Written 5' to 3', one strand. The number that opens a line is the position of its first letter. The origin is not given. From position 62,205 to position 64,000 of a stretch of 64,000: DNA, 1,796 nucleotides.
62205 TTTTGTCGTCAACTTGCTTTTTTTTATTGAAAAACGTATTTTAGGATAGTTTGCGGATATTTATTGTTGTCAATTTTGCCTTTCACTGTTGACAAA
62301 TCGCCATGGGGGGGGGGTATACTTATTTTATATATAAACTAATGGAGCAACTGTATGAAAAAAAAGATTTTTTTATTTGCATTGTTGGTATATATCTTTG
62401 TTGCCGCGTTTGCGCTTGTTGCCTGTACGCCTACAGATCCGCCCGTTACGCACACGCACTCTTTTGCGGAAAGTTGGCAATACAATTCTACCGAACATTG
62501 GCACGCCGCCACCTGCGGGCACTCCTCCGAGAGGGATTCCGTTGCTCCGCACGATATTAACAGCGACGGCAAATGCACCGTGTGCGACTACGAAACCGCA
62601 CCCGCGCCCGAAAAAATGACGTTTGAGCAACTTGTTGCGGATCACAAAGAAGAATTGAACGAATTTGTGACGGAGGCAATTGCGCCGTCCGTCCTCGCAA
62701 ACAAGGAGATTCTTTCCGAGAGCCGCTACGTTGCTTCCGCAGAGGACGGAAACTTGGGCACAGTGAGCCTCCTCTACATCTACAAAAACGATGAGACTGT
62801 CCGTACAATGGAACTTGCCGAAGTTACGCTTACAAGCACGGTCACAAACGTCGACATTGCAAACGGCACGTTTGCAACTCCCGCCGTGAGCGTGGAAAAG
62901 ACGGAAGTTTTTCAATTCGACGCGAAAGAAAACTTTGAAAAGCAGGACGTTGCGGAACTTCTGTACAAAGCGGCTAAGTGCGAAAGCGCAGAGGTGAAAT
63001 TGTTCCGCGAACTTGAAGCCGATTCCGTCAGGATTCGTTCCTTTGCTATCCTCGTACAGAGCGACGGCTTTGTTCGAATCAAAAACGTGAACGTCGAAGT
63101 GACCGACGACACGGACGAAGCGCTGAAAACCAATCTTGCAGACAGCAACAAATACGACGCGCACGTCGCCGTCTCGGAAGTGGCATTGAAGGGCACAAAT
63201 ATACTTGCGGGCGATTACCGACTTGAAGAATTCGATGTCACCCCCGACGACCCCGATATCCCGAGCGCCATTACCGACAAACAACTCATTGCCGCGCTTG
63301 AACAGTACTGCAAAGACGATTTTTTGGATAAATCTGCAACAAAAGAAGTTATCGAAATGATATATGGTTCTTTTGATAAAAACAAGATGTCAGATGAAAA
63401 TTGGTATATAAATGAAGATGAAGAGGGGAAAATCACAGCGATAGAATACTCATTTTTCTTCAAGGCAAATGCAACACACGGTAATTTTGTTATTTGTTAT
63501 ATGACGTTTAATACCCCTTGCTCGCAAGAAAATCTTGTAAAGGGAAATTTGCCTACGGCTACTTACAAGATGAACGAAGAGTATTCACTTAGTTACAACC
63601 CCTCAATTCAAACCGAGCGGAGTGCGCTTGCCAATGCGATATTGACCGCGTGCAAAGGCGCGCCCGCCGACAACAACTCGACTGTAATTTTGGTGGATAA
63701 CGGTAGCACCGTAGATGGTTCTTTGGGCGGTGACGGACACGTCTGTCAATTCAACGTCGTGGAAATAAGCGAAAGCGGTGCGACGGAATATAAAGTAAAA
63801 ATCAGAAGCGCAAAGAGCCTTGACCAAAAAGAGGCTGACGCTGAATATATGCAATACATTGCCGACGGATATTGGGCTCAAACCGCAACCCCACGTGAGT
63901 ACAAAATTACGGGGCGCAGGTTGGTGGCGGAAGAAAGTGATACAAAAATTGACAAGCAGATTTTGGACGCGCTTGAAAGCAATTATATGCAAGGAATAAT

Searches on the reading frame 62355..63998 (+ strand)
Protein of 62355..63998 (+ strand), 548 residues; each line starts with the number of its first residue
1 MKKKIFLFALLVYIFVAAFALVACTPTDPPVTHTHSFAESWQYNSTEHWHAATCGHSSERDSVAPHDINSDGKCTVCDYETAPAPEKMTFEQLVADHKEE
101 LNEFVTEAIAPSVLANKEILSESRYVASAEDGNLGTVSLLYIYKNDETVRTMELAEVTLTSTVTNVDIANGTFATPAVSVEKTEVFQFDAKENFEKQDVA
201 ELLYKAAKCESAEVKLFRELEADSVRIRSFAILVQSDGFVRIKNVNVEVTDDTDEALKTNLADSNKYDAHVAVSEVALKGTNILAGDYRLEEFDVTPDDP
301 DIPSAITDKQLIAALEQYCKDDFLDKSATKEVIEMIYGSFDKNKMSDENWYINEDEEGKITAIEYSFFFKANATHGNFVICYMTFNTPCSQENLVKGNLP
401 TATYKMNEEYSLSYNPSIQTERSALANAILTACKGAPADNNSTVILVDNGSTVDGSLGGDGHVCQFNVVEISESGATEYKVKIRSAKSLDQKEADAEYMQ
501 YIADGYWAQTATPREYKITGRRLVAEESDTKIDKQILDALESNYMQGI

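Call 10: find_homologous_proteins(query=window:62355-63998:+)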
Query window:62355-63998:+ (548 aa): 17 proteins with E <= 0.001 among 8000 candidates.
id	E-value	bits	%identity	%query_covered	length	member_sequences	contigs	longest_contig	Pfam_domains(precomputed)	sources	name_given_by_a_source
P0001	0.0e+0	1355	100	100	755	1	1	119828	-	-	-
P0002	1.5e-229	781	86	78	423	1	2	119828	-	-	-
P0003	6.4e-198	677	63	92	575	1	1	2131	-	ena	-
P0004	4.7e-171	588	73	49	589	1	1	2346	-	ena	-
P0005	4.0e-169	582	53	98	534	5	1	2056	-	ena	-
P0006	9.7e-153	528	51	98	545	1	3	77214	-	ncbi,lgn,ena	-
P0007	2.5e-148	513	52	97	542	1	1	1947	-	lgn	-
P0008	6.4e-147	509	51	96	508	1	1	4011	-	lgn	-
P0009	1.3e-97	346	48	74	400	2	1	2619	-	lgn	-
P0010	1.2e-16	79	51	9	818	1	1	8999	-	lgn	-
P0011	2.9e-15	74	43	13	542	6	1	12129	PF03143.24,PF03144.32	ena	-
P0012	5.5e-15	73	38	11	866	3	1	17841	PF00149.34,PF02872.24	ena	-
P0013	2.1e-4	38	56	8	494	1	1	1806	-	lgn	-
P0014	2.9e-4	38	34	14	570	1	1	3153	PF19789.7,PF21349.3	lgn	-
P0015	3.0e-4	38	34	14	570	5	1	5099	PF19789.7,PF21349.3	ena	-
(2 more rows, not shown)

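Call 11: search_protein_families(library=pfam, proteins=[window:62355-63998:+], max_evalue=1)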
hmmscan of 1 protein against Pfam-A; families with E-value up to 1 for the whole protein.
window:62355-63998:+ (548 aa): 2 families
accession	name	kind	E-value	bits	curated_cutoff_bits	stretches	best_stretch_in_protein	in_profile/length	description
PF09293.15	RNaseH_C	-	0.085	13.7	25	1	58-108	15-65/124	T4 RNase H, C terminal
PF19202.5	DUF5874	-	0.27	12.1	27.1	0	433-472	9-48/74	Family of unknown function (DUF5874)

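Call 12: find_encoding_contigs(protein=P0006, flank=10000, max_places=6)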
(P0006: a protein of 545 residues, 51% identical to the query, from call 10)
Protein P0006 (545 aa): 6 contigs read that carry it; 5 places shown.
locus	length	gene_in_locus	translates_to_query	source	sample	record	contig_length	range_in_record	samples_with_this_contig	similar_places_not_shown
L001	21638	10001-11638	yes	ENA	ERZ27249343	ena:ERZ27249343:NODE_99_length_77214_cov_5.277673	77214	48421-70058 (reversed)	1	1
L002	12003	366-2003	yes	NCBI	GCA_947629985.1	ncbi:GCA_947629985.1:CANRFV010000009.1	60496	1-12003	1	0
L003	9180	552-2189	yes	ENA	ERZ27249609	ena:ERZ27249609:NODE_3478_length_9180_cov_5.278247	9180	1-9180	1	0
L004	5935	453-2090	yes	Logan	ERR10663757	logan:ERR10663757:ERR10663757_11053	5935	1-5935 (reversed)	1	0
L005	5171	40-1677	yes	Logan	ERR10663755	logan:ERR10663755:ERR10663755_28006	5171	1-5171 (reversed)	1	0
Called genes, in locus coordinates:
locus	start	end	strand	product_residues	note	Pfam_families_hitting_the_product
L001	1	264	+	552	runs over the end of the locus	PF01268:FTHFS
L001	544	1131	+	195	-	PF00265:TK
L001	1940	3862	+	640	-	PF13306:LRR_5, PF13855:LRR_8 (faint), PF13306:LRR_5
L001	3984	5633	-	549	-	PF00920:ILVD_EDD_N, PF24877:ILV_EDD_C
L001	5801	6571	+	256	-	PF04542:Sigma70_r2, PF04539:Sigma70_r3 (weak), PF08281:Sigma70_r4_2 (weak), PF04545:Sigma70_r4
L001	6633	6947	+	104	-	PF05239:PRC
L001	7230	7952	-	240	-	PF04542:Sigma70_r2, PF04539:Sigma70_r3 (faint), PF01381:HTH_3 (faint), PF04545:Sigma70_r4, PF08281:Sigma70_r4_2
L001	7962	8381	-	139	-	PF13581:HATPase_c_2, PF02518:HATPase_c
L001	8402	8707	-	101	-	PF01740:STAS, PF13466:STAS_2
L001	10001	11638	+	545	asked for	-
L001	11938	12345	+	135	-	PF13279:4HBT_2, PF03061:4HBT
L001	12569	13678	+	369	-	PF01663:Phosphodiest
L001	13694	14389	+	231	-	-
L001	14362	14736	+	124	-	PF09579:Spore_YtfJ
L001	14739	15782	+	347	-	PF00768:Peptidase_S11, PF13354:Beta-lactamase2 (weak)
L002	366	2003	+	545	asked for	-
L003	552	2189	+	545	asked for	-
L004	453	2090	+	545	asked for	-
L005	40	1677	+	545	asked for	-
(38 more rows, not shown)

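Call 13: find_encoding_contigs(protein=P0001, flank=6000, max_places=6)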
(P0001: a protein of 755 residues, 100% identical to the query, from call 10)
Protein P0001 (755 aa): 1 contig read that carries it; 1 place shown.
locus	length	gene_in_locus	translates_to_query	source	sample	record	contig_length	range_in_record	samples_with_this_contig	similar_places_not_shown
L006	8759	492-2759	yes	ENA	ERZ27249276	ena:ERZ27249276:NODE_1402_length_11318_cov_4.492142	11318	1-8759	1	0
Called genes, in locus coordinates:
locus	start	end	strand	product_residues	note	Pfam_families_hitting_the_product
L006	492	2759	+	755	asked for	-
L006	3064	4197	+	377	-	PF01663:Phosphodiest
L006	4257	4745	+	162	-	-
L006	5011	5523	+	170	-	-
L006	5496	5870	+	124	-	PF09579:Spore_YtfJ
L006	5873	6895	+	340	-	PF00768:Peptidase_S11, PF13354:Beta-lactamase2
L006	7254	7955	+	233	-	PF01479:S4, PF00849:PseudoU_synth_2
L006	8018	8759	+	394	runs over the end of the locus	PF03486:HI0933_like, PF22780:HI0933_like_1st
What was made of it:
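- Checked: It is complete (755 aa, P0001) on contig L006 from another sample (calls 10 and 13).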

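Call 15: find_encoding_contigs(protein=P0003, flank=3000)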
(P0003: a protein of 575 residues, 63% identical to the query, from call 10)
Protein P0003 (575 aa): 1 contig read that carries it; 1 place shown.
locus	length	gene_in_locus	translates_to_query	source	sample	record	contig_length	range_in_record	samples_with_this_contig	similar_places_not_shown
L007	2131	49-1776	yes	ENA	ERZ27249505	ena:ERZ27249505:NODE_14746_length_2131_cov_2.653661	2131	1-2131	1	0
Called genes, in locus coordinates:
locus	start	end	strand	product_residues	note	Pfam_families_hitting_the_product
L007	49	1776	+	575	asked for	-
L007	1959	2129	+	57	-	?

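Call 16: find_encoding_contigs(protein=P0004, flank=3000)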
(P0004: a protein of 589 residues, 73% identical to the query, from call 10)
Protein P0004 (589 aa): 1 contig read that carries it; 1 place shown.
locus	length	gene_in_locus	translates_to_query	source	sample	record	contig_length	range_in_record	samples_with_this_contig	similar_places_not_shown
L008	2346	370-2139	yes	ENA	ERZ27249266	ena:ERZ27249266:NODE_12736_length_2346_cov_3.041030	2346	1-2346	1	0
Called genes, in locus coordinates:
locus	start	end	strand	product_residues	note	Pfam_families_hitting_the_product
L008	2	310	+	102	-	?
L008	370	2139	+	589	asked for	-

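Call 17: find_encoding_contigs(protein=P0005, flank=3000)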
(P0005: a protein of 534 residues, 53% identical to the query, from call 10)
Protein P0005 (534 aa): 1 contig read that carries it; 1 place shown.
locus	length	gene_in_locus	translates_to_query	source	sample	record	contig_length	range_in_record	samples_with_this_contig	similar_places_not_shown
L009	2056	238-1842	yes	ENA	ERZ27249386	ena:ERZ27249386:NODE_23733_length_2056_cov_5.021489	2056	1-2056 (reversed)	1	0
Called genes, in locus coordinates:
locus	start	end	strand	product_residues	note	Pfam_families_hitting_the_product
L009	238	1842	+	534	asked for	-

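Call 18: find_encoding_contigs(protein=P0007, flank=3000)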
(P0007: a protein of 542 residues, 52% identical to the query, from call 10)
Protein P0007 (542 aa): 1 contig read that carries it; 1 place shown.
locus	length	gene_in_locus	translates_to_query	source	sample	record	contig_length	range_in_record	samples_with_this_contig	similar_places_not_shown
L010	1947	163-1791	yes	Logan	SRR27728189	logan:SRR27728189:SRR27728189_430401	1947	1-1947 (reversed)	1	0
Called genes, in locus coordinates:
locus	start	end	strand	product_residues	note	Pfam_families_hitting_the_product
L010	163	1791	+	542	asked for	-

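Call 19: find_encoding_contigs(protein=P0008, flank=3000)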
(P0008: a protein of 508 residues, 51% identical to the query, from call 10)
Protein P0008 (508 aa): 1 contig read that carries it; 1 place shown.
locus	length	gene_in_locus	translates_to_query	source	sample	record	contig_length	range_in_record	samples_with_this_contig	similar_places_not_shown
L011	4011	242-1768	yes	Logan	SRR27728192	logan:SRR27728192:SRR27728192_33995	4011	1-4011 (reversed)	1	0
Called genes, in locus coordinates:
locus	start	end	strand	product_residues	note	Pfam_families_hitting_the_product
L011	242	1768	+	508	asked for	-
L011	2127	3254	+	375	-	PF01663:Phosphodiest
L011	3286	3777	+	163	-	-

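Call 20: find_encoding_contigs(protein=P0009, flank=3000)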
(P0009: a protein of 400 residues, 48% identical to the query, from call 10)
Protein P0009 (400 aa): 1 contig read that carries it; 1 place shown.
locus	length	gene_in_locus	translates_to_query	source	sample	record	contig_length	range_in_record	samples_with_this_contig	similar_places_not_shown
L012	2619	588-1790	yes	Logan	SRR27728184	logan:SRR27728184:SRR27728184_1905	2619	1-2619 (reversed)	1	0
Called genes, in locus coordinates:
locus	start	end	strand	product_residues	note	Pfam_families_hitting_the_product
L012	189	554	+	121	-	-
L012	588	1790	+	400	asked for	-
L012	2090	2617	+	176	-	?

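Call 45: search_protein_families(library=ncbifam, proteins=[P0001], max_evalue=0.1)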
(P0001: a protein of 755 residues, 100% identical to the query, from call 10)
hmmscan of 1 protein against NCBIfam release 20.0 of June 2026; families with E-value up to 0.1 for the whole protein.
P0001 (755 aa): 1 family
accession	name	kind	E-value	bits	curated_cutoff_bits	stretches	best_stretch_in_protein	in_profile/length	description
NF006544.0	PRK09039.1-3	equivalog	0.015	14.9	362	0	414-463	235-282/343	peptidoglycan -binding protein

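Call 46: search_solved_structures(query=A1, max_evalue=1)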
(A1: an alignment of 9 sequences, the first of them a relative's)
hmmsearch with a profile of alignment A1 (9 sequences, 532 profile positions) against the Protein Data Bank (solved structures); distinct sequences matched with E-value up to 1: 0.
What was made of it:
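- Tried and rejected: Pfam (call 11), NCBIfam (call 45) and a PDB sequence profile search (call 46) gave nothing.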

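Call 55: predict_structure(alignment_id=A1)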
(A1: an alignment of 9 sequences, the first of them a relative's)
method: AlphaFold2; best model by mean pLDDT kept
length: 755 residues; sequences in the alignment: 9
mean_pLDDT: 77.5   pTM: 0.37
mean pLDDT of the five models: 77.5, 77.4, 77.3, 75.7, 73.6
residues with pLDDT >= 90: 215; 70-90: 376; 50-70: 46; < 50: 118
segments of 3 or more residues with pLDDT < 50: 1-68, 70-73, 76-84, 296-304, 527-530, 734-755
pLDDT, mean of each block of 10 residues (from residue 1): 41 41 34 39 40 37 44 45 63 92 92 88 91 89 91 91 86 83 93 89 87 82 86 84 89 85 87 82 85 56 62 85 81 81 88 86 91 89 83 74 70 88 91 89 89 86 93 91 93 93 94 90 63 72 75 66 81 71 84 83 80 70 79 81 91 82 85 83 83 91 92 87 77 45 35 34
secondary structure, 60 per line:
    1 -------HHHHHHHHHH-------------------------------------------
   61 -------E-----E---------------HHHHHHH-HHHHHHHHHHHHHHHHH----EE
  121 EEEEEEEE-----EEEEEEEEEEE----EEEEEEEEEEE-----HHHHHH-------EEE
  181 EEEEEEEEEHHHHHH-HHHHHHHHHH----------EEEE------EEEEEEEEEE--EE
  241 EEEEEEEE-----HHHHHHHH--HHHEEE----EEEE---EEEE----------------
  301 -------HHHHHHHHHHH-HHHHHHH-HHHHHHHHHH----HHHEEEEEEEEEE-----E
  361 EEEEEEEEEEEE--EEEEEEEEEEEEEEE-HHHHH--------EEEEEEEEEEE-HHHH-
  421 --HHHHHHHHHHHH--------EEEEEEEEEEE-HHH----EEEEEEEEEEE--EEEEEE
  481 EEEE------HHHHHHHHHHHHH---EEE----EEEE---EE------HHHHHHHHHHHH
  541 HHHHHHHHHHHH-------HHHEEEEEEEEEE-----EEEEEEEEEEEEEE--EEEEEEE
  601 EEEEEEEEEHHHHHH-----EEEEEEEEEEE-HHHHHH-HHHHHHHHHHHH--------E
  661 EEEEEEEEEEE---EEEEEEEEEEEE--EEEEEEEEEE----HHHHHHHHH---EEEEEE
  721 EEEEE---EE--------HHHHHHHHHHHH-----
elements in order (helices of 4 or more, strands of 3 or more residues): H8-17 H90-96 H98-114 E119-128 E134-144 E149-159 H165-170 E178-189 H190-195 H197-206 E217-220 E227-236 E239-248 H254-261 E267-269 E274-277 E281-284 H308-318 H320-326 H328-337 E345-354 E360-372 E375-389 H391-395 E404-414 H416-419 H423-434 E443-453 E462-472 E475-484 H491-503 E507-509 E514-517 H529-552 E563-572 E578-591 E594-609 H610-615 E621-631 H633-638 H640-651 E660-671 E675-686 E689-698 H703-711 E715-725 H739-750

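Call 57: fold_search(model_id=the predicted structure, library=pdb)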
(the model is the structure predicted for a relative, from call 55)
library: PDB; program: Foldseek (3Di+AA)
matches with E <= 10: 1054; with E <= 0.001: 2
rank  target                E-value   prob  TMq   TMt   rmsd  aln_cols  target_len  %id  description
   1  7fik_j                1.4e-04  0.35  0.07  0.05  29.1       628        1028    8  The cryo-EM structure of the CR subunit from X. laevis NPC (released 2022-11-09)
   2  4yhc_B                3.7e-04  0.51  0.08  0.14  25.7       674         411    6  Crystal structure of the WD40 domain of SCAP from fission yeast (released 2015-04-01)
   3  9ia2_A                1.5e-03  0.08  0.06  0.06  30.6       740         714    9  LpDEM from Escherichia coli (released 2025-12-10)
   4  9j99_I                2.5e-03  0.38  0.08  0.16  27.9       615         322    6  Substrate-engaged TOM complex from yeast (released 2025-09-10)
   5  9fy9_D                2.8e-03  0.13  0.07  0.07  30.4       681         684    8  Cryo-EM structure of the type 1 chaperone-usher pilus FimD-tip complex (FimDHGFC) - Conformer 1 (released 2025-06-04)
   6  9j99_A                3.3e-03  0.11  0.06  0.11  30.4       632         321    5  Substrate-engaged TOM complex from yeast (released 2025-09-10)
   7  1oac_B                3.4e-03  0.13  0.09  0.09  33.9       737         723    8  CRYSTAL STRUCTURE OF A QUINOENZYME: COPPER AMINE OXIDASE OF ESCHERICHIA COLI AT 2 ANGSTROEMS RESOLUTION (released 1996-04-03)
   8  9rpw_D                3.4e-03  0.07  0.07  0.08  29.1       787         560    8  Cryo-EM structure of Shigella flexneri LptDE dimer: closed-state unbound and open-state bound by Oekolampad phage RBP (released 2025-12-10)
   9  9v9n_C                3.6e-03  0.41  0.08  0.13  22.0       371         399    8  Cryo-EM structure of KICSTOR CCC complex (state 5) (released 2025-11-12)
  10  5o77                  3.8e-03  0.12  0.06  0.11  31.8       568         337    6  Klebsiella pneumoniae OmpK35 (released 2018-06-20)
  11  9e2g_0F               4.3e-03  0.13  0.08  0.09  45.5       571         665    8  Cryo-EM structure of 48 nm repeat of microtubule doublet from T. brucei flagellum (released 2025-03-12)
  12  1by5_A                4.3e-03  0.05  0.05  0.06  35.8       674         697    8  FHUA FROM E. COLI, WITH ITS LIGAND FERRICHROME (released 1999-01-13)
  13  4q9t_A                4.5e-03  0.25  0.08  0.14  26.6       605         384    8  Crystal structure of Vanderwaltozyma polyspora Nup133 Beta-propeller domain (released 2014-06-04)
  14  2xe1                  4.7e-03  0.13  0.07  0.11  31.0       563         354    7  Molecular insights into clinically isolated OmpC mutants and their role in multi-drug resistance (released 2010-05-19)
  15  4d65_A                4.7e-03  0.08  0.06  0.10  34.0       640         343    6  Structure of porin Omp-Pst2 from P. stuartii; the asymmetric unit contains a dimer of trimers. (released 2016-03-09)
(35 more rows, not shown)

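Call 58: find_encoding_contigs(protein=P0002, flank=3000)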
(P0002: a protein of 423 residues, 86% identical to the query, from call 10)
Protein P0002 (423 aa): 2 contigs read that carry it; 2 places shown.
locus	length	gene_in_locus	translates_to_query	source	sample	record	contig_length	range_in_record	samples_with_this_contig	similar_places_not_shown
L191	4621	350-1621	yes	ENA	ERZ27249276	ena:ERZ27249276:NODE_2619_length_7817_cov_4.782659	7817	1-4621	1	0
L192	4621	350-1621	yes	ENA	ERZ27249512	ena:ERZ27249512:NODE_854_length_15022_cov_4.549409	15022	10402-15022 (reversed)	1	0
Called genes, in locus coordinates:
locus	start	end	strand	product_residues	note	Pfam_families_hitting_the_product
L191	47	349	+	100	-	-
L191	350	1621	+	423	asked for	-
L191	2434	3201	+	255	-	PF00318:Ribosomal_S2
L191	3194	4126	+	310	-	PF00889:EF_TS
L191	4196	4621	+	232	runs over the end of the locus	PF00696:AA_kinase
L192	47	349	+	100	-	-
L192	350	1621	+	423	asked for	-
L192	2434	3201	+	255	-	PF00318:Ribosomal_S2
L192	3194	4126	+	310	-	PF00889:EF_TS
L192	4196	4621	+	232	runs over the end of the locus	PF00696:AA_kinase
